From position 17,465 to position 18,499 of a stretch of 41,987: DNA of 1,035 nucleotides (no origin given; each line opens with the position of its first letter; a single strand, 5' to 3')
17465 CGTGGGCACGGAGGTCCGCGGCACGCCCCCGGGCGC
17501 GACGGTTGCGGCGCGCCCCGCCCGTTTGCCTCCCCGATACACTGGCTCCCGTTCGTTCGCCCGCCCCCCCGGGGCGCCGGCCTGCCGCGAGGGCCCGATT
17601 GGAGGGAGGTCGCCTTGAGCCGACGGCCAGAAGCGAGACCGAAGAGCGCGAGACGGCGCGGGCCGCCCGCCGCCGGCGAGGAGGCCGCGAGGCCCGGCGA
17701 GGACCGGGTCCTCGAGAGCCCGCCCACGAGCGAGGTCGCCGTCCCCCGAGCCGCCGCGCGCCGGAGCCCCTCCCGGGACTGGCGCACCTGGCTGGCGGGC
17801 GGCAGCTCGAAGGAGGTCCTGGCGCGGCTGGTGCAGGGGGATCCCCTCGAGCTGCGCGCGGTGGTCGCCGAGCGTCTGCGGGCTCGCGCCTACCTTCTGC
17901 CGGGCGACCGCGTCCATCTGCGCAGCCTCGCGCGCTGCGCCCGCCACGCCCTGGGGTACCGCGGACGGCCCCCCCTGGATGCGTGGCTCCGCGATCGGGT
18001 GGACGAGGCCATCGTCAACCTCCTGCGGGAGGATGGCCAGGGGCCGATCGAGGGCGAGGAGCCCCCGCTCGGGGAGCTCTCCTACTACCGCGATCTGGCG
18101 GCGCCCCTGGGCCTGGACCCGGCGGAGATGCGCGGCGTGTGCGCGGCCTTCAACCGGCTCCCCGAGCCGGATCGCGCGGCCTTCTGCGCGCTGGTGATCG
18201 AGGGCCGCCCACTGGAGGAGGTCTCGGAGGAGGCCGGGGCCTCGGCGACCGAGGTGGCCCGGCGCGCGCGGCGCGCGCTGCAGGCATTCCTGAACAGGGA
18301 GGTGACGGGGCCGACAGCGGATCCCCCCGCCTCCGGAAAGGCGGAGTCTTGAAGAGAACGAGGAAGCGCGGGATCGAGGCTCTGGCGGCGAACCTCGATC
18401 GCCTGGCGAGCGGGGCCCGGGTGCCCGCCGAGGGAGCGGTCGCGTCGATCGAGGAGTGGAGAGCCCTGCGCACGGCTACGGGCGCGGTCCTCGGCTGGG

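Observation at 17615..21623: Translationally coupled trio: sigma-70 region-4 protein, unknown protein, and a sigma-54-activator-like AAA+ protein lacking GAFTGA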

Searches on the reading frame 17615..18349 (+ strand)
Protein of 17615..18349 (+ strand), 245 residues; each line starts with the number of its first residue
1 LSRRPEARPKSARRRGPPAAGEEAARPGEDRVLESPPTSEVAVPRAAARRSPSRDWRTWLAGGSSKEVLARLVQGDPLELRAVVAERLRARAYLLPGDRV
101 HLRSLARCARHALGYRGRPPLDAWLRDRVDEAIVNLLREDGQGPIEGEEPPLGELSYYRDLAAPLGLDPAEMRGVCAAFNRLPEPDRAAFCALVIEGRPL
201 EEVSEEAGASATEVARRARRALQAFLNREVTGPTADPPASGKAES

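Call 5: search_protein_families(library=pfam, proteins=[window:17615-18349:+], max_evalue=1)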
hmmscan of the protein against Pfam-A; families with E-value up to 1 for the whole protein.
window:17615-18349:+ (245 aa): 4 families
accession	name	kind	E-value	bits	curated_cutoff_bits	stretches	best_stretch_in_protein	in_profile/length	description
PF08281.18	Sigma70_r4_2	-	9.2e-06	25.7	25.7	1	178-224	7-53/54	Sigma-70, region 4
PF13404.12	HTH_AsnC-type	-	4.1e-05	23.8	27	1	198-220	18-40/42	AsnC-type helix-turn-helix domain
PF04545.22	Sigma70_r4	-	0.0017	18.3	24.1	1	178-223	1-46/50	Sigma-70, region 4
PF11796.13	DUF3323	-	0.0018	18.6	26.6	1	49-107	89-146/209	Protein of unknown function N-terminus (DUF3323)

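Call 6: search_protein_families(library=ncbifam, proteins=[window:17615-18349:+], max_evalue=1)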
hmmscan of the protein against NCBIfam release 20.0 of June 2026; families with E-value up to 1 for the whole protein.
window:17615-18349:+ (245 aa): 10 families
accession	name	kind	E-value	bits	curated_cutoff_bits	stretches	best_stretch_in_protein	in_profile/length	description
TIGR02937.1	sigma70-ECF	superfamily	1.3e-05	24.9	42.9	1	172-224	108-160/165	sigma-70 family RNA polymerase sigma factor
NF007225.0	PRK09643.1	equivalog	0.0056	16.4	190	1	107-227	64-183/204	RNA polymerase sigma factor SigM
TIGR02983.1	SigE-fam_strep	subfamily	0.008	16.1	141.55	1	170-225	99-154/162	SigE family RNA polymerase sigma factor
NF005448.0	PRK07037.1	equivalog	0.011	15.3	190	1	171-222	113-164/186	RNA polymerase factor sigma-70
TIGR02985.1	Sig70_bacteroi1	subfamily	0.016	15.5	126.4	1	176-224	109-157/162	RNA polymerase sigma-70 factor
TIGR02984.1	Sig-70_plancto1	subfamily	0.028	14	183.75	1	175-225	134-184/189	RNA polymerase sigma-70 factor, Planctomycetaceae-specific subfamily 1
TIGR03001.1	Sig-70_gmx1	subfamily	0.048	13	154.6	1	109-227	85-207/244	RNA polymerase sigma-70 factor, Myxococcales family 1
NF009188.0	PRK12536.1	subfamily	0.084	12.8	250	1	109-225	72-182/190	RNA polymerase sigma factor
TIGR02959.1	SigZ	equivalog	0.13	12.1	168.65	1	179-225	98-144/170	RNA polymerase sigma factor SigZ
NF008890.0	PRK11924.1-3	equivalog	0.25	10.7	284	1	174-224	146-196/205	RNA polymerase sigma factor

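Call 8: search_solved_structures(query=window:17615-18349:+, show_alignments=3, max_evalue=10)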
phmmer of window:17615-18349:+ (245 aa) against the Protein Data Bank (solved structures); distinct sequences matched with E-value up to 10: 0.

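Call 20: find_homologous_proteins(query=window:17615-18349:+, max_evalue=0.001)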
Query window:17615-18349:+ (245 aa): 60 proteins with E <= 0.001 among 8000 candidates.
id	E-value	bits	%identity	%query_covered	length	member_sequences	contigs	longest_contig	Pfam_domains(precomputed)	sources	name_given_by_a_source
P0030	1.0e-135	469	92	100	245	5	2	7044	PF08281.19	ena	-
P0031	4.7e-57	211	57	84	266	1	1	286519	-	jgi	jgi:DNA-directed RNA polymerase specialized sigma24 family protein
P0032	2.8e-52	196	58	65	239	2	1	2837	-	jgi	-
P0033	3.0e-52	196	55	79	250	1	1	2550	-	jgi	-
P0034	5.8e-52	195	52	83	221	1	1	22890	-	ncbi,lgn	-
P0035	7.3e-52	194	58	72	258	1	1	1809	-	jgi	jgi:DNA-directed RNA polymerase specialized sigma24 family protein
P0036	1.1e-51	194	57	75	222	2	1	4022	-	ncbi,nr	ncbi:MAG TPA: hypothetical protein VMS76_17515 [Planctomycetota bacterium]|nr:hypothetical protein [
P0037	2.2e-51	193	59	73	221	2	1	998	-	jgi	-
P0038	6.3e-50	188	57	73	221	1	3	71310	-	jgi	jgi:DNA-directed RNA polymerase specialized sigma24 family protein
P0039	9.9e-50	188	59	71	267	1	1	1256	-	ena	-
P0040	8.0e-49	185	52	70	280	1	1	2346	-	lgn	-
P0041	1.1e-48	184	58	70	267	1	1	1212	-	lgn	-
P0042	1.9e-48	183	57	78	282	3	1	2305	-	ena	-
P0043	2.4e-46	176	49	93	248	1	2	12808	-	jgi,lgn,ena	-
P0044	5.3e-46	175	56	78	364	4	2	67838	-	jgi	jgi:DNA-directed RNA polymerase specialized sigma24 family protein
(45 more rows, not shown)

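Call 23: search_solved_structures(query=A2, max_evalue=10, show_alignments=4)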
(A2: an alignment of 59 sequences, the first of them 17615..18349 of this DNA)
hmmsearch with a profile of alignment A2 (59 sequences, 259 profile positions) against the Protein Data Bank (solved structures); distinct sequences matched with E-value up to 10: 2.
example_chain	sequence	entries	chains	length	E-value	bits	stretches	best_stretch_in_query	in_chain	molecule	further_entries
8vxt_A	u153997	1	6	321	0.22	14.1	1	149-248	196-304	Outer mitochondrial transmembrane helix translocase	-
7upr_C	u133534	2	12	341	0.23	14.1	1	149-248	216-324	Outer mitochondrial transmembrane helix translocase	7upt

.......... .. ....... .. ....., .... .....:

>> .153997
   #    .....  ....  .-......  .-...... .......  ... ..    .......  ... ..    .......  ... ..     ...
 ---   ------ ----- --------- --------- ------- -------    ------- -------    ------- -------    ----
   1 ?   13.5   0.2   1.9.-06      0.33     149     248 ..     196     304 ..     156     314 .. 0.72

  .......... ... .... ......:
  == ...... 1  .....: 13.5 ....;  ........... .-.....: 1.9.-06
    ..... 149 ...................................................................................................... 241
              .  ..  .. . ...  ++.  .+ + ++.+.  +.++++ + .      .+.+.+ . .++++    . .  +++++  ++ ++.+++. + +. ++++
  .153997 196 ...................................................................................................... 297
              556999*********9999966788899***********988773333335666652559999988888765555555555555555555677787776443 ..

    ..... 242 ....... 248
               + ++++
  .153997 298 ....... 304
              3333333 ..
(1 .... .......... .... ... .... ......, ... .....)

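Call 24: search_protein_families(library=pfam, alignment_id=A2, max_evalue=1)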
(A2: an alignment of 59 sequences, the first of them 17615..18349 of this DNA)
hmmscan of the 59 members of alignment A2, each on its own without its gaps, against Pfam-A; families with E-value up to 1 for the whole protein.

A. member 1, window:17615-18349:+ (245 aa): 4 families
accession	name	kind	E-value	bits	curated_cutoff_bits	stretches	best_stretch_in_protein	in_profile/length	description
PF08281.18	Sigma70_r4_2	-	9.2e-06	25.7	25.7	1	178-224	7-53/54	Sigma-70, region 4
PF13404.12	HTH_AsnC-type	-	4.1e-05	23.8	27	1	198-220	18-40/42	AsnC-type helix-turn-helix domain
PF04545.22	Sigma70_r4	-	0.0017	18.3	24.1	1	178-223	1-46/50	Sigma-70, region 4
PF11796.13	DUF3323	-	0.0018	18.6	26.6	1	49-107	89-146/209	Protein of unknown function N-terminus (DUF3323)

B. families by the number of members that match (of 59 scanned): 29 families (the first 25 are shown)
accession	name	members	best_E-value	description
PF08281.18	Sigma70_r4_2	21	9.2e-06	Sigma-70, region 4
PF13404.12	HTH_AsnC-type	12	4.1e-05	AsnC-type helix-turn-helix domain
PF13936.12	HTH_38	5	0.0012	Helix-turn-helix domain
PF04545.22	Sigma70_r4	5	0.0017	Sigma-70, region 4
PF10414.14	CysG_dimeriser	4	0.0054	Sirohaem synthase dimerisation region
PF13542.12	HTH_Tnp_ISL3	4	0.071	Helix-turn-helix domain of transposase family ISL3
PF11796.13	DUF3323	3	0.0018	Protein of unknown function N-terminus (DUF3323)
PF05696.16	DUF826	3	0.012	Protein of unknown function (DUF826)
PF18024.7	HTH_50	3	0.027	Helix-turn-helix domain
PF03588.20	Leu_Phe_trans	3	0.051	Leucyl/phenylalanyl-tRNA protein transferase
PF01816.23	LRV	2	0.0031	Leucine rich repeat variant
PF16750.11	HK_sensor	2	0.014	Sensor domain of 2-component histidine kinase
PF09339.16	HTH_IclR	2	0.033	IclR helix-turn-helix domain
PF25591.1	LRV_2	2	0.11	Leucine Rich Repeat Variant domain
PF16859.10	TetR_C_11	1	0.0012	Tetracyclin repressor-like, C-terminal domain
PF04542.20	Sigma70_r2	1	0.18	Sigma-70 region 2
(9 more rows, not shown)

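Call 25: predict_structure(alignment_id=A2)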
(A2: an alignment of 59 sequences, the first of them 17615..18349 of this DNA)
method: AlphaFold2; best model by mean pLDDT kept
length: 245 residues; sequences in the alignment: 59
mean_pLDDT: 82.9   pTM: 0.71
mean pLDDT of the five models: 82.9, 82.3, 82.0, 81.9, 81.9
residues with pLDDT >= 90: 156; 70-90: 18; 50-70: 49; < 50: 22
segments of 3 or more residues with pLDDT < 50: 7-9, 20-22, 230-235
pLDDT, mean of each block of 10 residues (from residue 1): 50 54 51 57 53 77 94 94 97 97 97 95 97 96 83 90 93 94 98 97 98 98 81 54 65
secondary structure, 60 per line:
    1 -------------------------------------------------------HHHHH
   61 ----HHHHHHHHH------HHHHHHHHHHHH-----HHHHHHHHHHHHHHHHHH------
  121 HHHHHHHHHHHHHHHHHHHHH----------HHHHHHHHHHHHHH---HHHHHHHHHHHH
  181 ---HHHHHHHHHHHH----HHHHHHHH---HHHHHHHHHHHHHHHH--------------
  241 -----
elements in order: H56-60 H65-73 H80-91 H97-114 H121-141 H152-165 H169-180 H184-195 H200-207 H211-226

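Call 47: find_related_loci(query=A5, collection=metagenome_contigs, flank=5000)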
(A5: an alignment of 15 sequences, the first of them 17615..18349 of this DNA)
Query A5 (245 aa) in metagenome_contigs; peptide patterns used: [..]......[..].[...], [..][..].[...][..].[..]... (x = any residue, [..] = any of these).
600 stretches matched a pattern (row limit reached: there are more); 37 encode a relative of the query (tblastn E <= 1e-3); 37 distinct loci.
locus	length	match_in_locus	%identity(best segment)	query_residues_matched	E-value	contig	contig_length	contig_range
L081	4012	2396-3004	55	33-226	1e-55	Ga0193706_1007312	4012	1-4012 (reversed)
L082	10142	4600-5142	57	47-226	3e-53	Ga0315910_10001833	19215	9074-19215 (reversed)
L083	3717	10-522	59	56-226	3e-50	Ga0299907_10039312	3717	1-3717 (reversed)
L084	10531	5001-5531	51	55-227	6e-47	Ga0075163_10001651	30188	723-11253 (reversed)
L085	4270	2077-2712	50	33-239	1e-45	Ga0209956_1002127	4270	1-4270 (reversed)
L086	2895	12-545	48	28-214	2e-45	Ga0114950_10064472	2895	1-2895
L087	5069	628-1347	44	3-226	5e-45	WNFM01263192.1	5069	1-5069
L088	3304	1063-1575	53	56-227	1e-44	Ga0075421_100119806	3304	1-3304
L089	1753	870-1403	51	56-234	3e-45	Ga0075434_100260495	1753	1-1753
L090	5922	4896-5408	53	56-227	1e-44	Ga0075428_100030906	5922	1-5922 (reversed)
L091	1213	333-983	47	56-244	1e-45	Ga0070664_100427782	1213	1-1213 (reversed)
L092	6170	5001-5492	52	55-226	1e-41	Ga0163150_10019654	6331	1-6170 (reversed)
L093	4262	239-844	49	42-237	2e-41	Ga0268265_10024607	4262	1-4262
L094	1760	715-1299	47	42-245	7e-42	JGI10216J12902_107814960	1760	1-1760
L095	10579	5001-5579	48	53-241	1e-40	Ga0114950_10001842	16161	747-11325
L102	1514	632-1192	44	57-242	3e-37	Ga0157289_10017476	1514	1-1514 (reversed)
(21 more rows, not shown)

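Call 74: search_protein_representatives(alignment_id=A2)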
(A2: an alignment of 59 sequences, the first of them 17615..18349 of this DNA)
Query: 59 sequences, 259 profile positions. Proteins with E-value up to 0.001 (for the whole library): 962; up to 1e-10: 779; up to 1e-30: 345. The best 150 are listed.
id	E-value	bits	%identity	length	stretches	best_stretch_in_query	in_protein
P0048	1.5e-89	316.3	-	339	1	20-248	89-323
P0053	1.9e-89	315.9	-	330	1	22-237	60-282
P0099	1.4e-87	309.8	-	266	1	24-224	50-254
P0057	9.7e-87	307.0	-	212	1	48-257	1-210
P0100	1.4e-85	303.2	-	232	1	21-227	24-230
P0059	2.0e-85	302.7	-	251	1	9-222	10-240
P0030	7.0e-84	297.6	-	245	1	13-224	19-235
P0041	6.4e-83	294.5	-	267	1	9-243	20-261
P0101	3.9e-81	288.6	-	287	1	29-228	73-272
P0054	1.0e-80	287.3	-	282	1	13-237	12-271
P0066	2.5e-80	286.0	-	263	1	11-228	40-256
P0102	3.4e-80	285.6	-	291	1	21-247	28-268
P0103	5.3e-80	284.9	-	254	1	48-247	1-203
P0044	1.6e-79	283.4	-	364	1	32-236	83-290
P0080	4.2e-79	282.0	-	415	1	7-246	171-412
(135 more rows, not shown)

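Call 82: search_protein_families(library=padloc, proteins=[window:17615-18349:+], max_evalue=0.01)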
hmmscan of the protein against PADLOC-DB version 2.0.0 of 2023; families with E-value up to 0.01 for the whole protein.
window:17615-18349:+ (245 aa): 0 families
